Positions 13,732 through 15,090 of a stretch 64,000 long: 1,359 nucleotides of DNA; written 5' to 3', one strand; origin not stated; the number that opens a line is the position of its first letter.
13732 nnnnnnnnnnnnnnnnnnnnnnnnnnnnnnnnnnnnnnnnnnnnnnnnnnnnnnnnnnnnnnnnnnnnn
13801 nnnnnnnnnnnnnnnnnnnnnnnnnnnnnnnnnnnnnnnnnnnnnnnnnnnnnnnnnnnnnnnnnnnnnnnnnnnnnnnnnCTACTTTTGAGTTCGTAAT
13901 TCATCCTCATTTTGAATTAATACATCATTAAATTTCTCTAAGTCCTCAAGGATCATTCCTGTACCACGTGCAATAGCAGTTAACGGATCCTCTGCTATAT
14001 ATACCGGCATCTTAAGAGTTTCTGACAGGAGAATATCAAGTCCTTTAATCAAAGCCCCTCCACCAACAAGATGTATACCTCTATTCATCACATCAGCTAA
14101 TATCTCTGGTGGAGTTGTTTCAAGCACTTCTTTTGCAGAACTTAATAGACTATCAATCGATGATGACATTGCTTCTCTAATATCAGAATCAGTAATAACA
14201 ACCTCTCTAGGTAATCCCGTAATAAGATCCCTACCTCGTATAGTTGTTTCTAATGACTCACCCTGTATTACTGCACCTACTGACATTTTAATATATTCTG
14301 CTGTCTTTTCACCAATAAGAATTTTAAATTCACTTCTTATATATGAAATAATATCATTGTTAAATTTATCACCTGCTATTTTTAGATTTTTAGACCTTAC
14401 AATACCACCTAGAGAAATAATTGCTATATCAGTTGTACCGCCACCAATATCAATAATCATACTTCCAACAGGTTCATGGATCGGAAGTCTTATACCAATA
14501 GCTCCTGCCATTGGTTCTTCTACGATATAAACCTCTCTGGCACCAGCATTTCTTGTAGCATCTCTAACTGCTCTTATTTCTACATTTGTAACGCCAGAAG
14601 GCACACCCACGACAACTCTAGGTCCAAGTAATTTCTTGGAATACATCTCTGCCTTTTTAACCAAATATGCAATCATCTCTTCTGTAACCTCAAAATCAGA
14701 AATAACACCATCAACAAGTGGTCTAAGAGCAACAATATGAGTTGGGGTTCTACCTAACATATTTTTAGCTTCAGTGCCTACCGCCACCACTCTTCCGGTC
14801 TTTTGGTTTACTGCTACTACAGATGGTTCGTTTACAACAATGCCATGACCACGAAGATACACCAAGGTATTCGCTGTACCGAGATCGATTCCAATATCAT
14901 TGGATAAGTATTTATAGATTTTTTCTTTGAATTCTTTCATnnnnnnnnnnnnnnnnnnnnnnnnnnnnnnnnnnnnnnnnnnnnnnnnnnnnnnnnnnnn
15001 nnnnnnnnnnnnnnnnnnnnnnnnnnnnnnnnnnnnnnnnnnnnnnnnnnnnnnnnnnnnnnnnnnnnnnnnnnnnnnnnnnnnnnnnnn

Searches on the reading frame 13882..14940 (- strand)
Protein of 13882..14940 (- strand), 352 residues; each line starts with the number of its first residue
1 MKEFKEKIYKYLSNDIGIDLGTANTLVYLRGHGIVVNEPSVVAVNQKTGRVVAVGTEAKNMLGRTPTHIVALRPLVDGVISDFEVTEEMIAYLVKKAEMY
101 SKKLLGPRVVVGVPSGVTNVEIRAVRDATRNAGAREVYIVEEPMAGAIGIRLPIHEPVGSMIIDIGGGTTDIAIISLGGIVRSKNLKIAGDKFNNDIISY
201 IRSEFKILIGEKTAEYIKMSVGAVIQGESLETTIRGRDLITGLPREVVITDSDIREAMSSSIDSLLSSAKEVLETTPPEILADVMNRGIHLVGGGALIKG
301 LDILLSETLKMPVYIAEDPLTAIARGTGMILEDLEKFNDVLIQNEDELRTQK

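Call 7: search_protein_families(library=pfam, proteins=[window:13882-14940:-], max_evalue=0.001)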
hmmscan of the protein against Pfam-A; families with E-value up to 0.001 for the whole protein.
window:13882-14940:- (352 aa): 6 families
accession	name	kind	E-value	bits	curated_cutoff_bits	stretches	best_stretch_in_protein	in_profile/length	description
PF06723.19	MreB_Mbl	-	4.9e-134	446.7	27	1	13-337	1-325/327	MreB/Mbl protein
PF00012.26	HSP70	-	7.5e-14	51.3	20.6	1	84-207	112-240/599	Hsp70 protein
PF14450.12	FtsA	-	1.1e-12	48.9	31.8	1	162-318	2-112/127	Cell division protein FtsA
PF06277.17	EutA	-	3.9e-05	23.2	27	1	162-234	147-220/475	Ethanolamine utilisation protein EutA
PF11104.14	PilM_2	-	0.00033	20.1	27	0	289-332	278-320/340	Type IV pilus assembly protein PilM;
PF00022.25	Actin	-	0.00047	19.3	27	0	39-206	31-193/410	Actin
